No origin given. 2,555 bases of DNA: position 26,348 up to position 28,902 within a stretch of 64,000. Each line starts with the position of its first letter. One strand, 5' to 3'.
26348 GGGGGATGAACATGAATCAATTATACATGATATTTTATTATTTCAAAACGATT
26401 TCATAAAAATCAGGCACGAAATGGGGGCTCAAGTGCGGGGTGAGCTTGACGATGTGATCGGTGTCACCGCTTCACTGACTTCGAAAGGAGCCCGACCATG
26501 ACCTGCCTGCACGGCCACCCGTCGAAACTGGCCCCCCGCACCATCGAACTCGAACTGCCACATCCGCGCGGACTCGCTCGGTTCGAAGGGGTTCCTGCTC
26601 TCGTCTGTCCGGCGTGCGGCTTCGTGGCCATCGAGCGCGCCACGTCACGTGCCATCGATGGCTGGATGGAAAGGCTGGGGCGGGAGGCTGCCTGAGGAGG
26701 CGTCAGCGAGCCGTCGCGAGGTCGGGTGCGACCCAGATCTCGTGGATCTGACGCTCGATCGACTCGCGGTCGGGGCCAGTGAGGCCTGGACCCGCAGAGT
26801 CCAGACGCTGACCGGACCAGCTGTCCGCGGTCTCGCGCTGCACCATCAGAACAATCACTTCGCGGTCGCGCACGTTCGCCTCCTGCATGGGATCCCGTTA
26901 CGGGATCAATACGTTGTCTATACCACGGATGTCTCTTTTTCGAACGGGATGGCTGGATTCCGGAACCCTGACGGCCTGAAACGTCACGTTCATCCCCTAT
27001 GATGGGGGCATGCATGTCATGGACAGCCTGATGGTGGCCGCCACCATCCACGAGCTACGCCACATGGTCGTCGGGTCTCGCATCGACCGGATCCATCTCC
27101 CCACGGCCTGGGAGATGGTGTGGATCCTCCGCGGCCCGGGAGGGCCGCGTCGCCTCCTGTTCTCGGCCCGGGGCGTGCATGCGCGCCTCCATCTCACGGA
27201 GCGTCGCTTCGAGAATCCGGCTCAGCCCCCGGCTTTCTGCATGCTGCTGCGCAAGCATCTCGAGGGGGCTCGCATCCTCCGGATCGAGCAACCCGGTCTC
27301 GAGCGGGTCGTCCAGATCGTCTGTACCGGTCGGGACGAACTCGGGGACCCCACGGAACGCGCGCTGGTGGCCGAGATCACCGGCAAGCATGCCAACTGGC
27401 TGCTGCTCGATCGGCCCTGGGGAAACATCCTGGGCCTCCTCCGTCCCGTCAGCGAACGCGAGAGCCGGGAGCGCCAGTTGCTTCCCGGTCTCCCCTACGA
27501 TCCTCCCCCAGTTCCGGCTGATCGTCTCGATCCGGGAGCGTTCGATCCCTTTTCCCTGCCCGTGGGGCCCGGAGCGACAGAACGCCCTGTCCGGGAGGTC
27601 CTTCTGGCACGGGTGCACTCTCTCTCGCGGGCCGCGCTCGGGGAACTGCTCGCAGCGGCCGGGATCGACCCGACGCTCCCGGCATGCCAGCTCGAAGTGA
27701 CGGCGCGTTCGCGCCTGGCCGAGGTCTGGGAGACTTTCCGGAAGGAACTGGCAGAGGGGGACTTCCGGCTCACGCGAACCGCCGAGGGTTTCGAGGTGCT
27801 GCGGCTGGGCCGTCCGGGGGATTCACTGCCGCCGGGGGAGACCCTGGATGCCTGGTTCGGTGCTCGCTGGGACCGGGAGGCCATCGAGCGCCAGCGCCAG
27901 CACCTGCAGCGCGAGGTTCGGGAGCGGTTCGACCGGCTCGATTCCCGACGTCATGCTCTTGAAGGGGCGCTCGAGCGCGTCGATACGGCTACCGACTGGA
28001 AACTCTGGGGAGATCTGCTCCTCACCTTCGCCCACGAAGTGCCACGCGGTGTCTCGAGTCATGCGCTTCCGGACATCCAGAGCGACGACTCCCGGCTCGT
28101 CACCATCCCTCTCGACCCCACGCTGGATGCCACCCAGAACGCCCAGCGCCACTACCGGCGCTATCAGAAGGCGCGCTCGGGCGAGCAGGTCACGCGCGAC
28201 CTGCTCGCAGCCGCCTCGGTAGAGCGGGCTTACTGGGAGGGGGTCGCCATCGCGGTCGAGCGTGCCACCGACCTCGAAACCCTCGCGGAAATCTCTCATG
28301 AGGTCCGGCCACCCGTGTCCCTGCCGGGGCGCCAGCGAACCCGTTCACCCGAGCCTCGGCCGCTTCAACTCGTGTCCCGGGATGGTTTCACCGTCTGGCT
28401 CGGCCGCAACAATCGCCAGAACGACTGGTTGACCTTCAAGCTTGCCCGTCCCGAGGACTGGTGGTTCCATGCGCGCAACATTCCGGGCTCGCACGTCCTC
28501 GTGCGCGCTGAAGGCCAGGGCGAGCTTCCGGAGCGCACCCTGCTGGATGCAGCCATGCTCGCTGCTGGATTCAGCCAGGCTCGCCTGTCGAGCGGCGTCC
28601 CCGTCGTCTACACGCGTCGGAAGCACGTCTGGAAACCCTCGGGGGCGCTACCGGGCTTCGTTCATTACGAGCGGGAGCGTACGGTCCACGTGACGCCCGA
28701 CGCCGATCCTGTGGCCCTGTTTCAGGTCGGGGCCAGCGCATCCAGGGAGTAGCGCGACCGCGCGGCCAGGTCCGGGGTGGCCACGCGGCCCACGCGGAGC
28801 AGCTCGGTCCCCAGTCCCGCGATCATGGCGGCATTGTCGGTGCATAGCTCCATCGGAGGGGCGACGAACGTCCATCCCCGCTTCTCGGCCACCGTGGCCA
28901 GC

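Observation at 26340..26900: AT-rich islet carrying an orphan YgiT-type zinc-finger (antitoxin-like) gene with an upstream palindrome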

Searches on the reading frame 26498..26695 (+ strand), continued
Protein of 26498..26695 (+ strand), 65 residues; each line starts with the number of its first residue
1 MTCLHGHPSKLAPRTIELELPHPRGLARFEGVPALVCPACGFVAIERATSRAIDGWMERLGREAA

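Call 69: search_solved_structures(query=A2, max_evalue=10, show_alignments=2)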
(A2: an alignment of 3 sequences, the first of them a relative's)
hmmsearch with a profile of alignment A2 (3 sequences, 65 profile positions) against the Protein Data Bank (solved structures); distinct sequences matched with E-value up to 10: 8.
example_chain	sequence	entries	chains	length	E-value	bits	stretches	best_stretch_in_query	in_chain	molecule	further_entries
1rdv_A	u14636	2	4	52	0.11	15.8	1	28-41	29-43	RUBREDOXIN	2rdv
2v3b_B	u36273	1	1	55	0.23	14.7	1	23-45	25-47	RUBREDOXIN 2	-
1iu5_A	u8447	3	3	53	0.8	13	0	28-41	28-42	rubredoxin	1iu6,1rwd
9y6i_A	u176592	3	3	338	2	11.8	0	31-58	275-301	Avermitilol synthase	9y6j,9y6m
9y6k_A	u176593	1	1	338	2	11.8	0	31-58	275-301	Avermitilol synthase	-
9y6l_A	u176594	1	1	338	2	11.8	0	31-58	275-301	Avermitilol synthase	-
2pvx_A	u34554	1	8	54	2.1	11.7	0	27-42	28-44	Rubredoxin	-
9fhl_C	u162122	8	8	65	3.8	10.9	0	35-48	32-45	Small zinc finger protein HVO-2753-like zinc-binding pocket domain-containing protein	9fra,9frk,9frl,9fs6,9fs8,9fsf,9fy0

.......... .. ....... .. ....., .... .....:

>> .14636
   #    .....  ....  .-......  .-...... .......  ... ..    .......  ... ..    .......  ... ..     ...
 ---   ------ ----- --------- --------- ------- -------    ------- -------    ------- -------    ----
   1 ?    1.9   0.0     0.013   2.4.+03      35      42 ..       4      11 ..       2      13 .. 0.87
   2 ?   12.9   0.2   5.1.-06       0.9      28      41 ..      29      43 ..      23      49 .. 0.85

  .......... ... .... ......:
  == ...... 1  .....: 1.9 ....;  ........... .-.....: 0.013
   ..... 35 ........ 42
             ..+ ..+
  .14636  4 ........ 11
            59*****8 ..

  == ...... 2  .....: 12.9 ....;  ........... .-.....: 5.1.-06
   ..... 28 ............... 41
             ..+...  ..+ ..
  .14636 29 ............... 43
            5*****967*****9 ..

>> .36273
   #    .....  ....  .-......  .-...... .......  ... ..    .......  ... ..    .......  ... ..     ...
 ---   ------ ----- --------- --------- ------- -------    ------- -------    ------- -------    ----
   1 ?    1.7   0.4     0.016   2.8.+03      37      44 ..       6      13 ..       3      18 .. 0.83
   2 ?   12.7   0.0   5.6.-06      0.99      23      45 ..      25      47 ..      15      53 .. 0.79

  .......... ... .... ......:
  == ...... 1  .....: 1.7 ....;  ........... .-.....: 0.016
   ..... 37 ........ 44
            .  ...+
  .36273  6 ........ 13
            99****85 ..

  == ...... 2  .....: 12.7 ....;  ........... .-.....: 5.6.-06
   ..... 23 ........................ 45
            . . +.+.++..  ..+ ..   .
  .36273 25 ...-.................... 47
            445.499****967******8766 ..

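Call 72: search_protein_families(library=phrogs, proteins=[window:26498-26692:+, P0003], max_evalue=0.1)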
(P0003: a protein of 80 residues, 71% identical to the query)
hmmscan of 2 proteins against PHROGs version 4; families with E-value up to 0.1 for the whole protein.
window:26498-26692:+ (65 aa): 1 family
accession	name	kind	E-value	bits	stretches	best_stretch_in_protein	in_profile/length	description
phrog_30967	-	unknown function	0.098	13.7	0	30-58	27-55/86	-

P0003 (80 aa): 3 families
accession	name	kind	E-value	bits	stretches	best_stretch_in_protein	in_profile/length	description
phrog_30967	-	unknown function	0.0071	17.4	1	46-79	28-61/86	-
phrog_29304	-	unknown function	0.069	14.4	1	16-56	2-42/77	-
phrog_2993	-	unknown function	0.07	13.7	0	48-75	16-43/90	-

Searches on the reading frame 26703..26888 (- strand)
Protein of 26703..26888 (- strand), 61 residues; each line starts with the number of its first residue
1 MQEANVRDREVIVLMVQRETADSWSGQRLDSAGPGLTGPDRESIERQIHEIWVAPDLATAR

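Call 4: search_protein_families(library=pfam, proteins=[window:26703-26888:-], max_evalue=1)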
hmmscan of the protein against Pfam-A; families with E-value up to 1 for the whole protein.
window:26703-26888:- (61 aa): 0 families

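Call 5: search_protein_families(library=ncbifam, proteins=[window:26703-26888:-], max_evalue=1)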
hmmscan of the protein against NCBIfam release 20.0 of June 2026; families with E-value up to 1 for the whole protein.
window:26703-26888:- (61 aa): 0 families

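Call 30: find_homologous_proteins(query=A4, max_evalue=0.1)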
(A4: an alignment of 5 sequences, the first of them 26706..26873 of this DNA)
Query A4 (5 sequences) (56 aa, profile of the alignment): 6 proteins with E <= 0.1 among 25 candidates.
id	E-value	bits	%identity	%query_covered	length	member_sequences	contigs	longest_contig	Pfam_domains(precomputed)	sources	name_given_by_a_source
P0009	5.9e-30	120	89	100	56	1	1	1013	-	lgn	-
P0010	3.6e-29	118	96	100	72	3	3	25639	-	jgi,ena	-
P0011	6.0e-29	117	68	100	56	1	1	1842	-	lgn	-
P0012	1.0e-28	117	55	100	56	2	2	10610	-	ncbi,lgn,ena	-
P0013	1.0e-28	116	75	100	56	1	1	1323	-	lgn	-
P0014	3.1e-27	112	42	98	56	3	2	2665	-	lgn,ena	-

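Call 37: search_protein_families(library=padloc, proteins=[window:26706-26873:-], max_evalue=1)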
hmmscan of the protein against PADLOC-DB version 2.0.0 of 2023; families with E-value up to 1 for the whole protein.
window:26706-26873:- (56 aa): 0 families

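Call 43: find_encoding_contigs(protein=P0010, flank=8000, max_places=3)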
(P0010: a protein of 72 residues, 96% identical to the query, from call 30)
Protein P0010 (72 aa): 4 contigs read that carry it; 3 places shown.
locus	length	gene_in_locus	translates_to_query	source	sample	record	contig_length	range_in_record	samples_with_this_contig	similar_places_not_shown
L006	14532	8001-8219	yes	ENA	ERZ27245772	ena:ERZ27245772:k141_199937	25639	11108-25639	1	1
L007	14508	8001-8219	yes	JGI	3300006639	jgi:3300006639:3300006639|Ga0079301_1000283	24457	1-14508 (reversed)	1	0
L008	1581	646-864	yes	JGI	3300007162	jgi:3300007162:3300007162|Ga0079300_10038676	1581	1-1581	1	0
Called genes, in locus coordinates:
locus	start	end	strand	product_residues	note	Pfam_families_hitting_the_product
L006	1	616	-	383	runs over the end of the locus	PF00266:Aminotran_5, PF01212:Beta_elim_lyase (faint)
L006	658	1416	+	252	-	PF01026:TatD_DNase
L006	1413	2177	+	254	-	PF00899:ThiF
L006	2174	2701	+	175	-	-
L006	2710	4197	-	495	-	PF00149:Metallophos, PF02872:5_nucleotid_C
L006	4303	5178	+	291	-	-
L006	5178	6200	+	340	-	PF00814:TsaD, PF22521:HypF_C_2 (weak)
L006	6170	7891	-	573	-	PF05833:NFACT_N, PF05670:NFACT-R_1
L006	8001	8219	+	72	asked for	-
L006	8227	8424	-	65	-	-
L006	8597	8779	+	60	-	-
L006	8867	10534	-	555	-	PF00015:MCPsignal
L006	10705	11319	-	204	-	PF05368:NmrA, PF13460:NAD_binding_10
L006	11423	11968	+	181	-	-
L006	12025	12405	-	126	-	-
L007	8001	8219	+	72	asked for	-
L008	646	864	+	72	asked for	-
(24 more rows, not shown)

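Call 51: predict_structure(alignment_id=A6)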
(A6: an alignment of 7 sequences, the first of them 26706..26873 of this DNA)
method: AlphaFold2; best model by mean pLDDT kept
length: 56 residues; sequences in the alignment: 7
mean_pLDDT: 80.9   pTM: 0.60
mean pLDDT of the five models: 80.9, 78.5, 77.8, 76.0, 74.2
residues with pLDDT >= 90: 20; 70-90: 25; 50-70: 8; < 50: 3
segments of 3 or more residues with pLDDT < 50: 54-56
pLDDT, mean of each block of 10 residues (from residue 1): 76 91 85 91 81 50
secondary structure, 60 per line:
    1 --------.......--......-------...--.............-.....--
elements in order: E9-15 E18-23 E31-33 H36-48 H50-54

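Call 72: search_protein_families(library=phrogs, proteins=[window:26706-26873:-, P0014], max_evalue=0.1)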
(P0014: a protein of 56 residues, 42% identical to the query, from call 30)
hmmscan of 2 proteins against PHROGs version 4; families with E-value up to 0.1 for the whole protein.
window:26706-26873:- (56 aa): 0 families

P0014 (56 aa): 0 families

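Call 73: search_solved_structures(query=A6, max_evalue=10)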
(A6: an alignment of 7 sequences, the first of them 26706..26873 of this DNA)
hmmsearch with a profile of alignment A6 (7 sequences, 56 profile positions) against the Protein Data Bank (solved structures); distinct sequences matched with E-value up to 10: 1.
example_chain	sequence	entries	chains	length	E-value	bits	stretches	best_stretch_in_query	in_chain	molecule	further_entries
8q05_Z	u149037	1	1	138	0.58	13.2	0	26-45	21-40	CsLinker (alpha3-alpha4)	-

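Call 75: find_encoding_contigs(protein=P0014, flank=4000, max_places=4)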
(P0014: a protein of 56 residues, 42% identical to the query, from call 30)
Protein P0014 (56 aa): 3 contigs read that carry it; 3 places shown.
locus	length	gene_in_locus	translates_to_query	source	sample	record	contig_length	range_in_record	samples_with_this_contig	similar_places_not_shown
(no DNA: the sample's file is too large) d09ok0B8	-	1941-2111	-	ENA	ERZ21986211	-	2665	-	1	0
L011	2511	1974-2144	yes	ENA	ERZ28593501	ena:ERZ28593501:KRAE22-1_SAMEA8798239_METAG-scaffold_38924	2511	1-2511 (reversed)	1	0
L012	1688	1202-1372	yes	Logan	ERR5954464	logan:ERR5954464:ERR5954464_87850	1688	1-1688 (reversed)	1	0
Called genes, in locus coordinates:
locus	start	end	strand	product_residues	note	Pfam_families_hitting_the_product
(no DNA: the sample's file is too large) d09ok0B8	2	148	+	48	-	?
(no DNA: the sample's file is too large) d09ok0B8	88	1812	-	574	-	PF05833:NFACT_N, PF05670:NFACT-R_1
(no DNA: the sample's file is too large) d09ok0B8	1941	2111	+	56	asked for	-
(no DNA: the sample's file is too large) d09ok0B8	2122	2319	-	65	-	-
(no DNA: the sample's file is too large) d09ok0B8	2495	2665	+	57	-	?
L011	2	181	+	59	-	?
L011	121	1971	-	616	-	PF05833:NFACT_N, PF05670:NFACT-R_1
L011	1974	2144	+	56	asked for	-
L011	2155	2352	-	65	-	-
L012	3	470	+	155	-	?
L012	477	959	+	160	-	-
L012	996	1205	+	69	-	-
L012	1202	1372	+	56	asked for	-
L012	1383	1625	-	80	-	-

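Call 76: find_encoding_contigs(protein=P0013, flank=4000, max_places=4)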
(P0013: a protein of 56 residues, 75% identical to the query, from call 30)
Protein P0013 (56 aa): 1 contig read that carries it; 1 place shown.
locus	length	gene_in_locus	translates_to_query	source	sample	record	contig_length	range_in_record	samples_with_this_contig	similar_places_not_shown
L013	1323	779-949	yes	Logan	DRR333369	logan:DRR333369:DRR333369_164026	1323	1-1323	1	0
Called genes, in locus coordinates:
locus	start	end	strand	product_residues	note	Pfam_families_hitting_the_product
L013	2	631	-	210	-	?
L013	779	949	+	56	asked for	-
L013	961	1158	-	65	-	-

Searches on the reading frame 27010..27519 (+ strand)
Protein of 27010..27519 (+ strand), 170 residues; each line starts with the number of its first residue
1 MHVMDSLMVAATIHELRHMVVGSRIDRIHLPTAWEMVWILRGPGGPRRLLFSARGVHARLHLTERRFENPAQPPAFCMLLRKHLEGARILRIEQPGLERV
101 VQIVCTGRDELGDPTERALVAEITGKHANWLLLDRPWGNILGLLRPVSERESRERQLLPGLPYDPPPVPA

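Call 55: find_related_loci(query=A8, collection=metagenome_contigs, flank=3500)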
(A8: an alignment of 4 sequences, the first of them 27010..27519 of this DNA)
Query A8 (170 aa) in metagenome_contigs; peptide patterns used: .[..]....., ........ (x = any residue, [..] = any of these).
233 stretches matched a pattern; 1 encode a relative of the query (tblastn E <= 1e-3); 1 distinct loci.
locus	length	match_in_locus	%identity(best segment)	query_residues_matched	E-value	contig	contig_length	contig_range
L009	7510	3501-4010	100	1-170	1e-112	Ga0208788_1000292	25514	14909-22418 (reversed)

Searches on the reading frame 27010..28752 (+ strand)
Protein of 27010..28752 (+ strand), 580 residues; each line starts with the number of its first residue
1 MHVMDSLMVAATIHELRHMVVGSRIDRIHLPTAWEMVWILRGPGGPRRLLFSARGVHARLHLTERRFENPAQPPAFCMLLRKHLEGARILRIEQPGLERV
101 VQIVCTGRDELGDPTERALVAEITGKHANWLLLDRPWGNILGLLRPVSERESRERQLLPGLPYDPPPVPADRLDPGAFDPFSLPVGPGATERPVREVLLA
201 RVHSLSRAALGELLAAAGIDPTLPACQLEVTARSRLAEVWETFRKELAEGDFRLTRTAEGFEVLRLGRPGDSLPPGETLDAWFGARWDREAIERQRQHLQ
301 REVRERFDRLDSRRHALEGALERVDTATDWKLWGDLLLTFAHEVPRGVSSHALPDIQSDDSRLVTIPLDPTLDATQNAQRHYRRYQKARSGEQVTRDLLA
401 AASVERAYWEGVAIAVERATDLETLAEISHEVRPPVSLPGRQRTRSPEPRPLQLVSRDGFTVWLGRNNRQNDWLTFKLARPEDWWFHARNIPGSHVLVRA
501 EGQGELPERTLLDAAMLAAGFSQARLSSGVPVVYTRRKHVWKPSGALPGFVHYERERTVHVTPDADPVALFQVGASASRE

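Call 4: search_protein_families(library=pfam, proteins=[window:27010-28752:+], max_evalue=1)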
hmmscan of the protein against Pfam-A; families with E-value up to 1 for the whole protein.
window:27010-28752:+ (580 aa): 5 families
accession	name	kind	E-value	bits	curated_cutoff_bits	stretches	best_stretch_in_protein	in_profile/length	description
PF05833.16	NFACT_N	-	3.3e-96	323.3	31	1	5-433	1-438/456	NFACT N-terminal and middle domains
PF05670.18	NFACT-R_1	-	1.3e-11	45.4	29.8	1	455-543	6-96/112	NFACT protein RNA binding domain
PF18297.6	NFACT-R_2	-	3.3e-05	24.4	26.9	1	456-539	6-84/104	NFACT protein RNA binding domain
PF13280.12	WYL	-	0.031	14.7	21.8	1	448-480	32-64/70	WYL domain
PF21338.2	Top1B_N_bact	-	0.053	13.7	27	1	23-41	19-37/49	Bacterial DNA topoisomerase IB, N-terminal domain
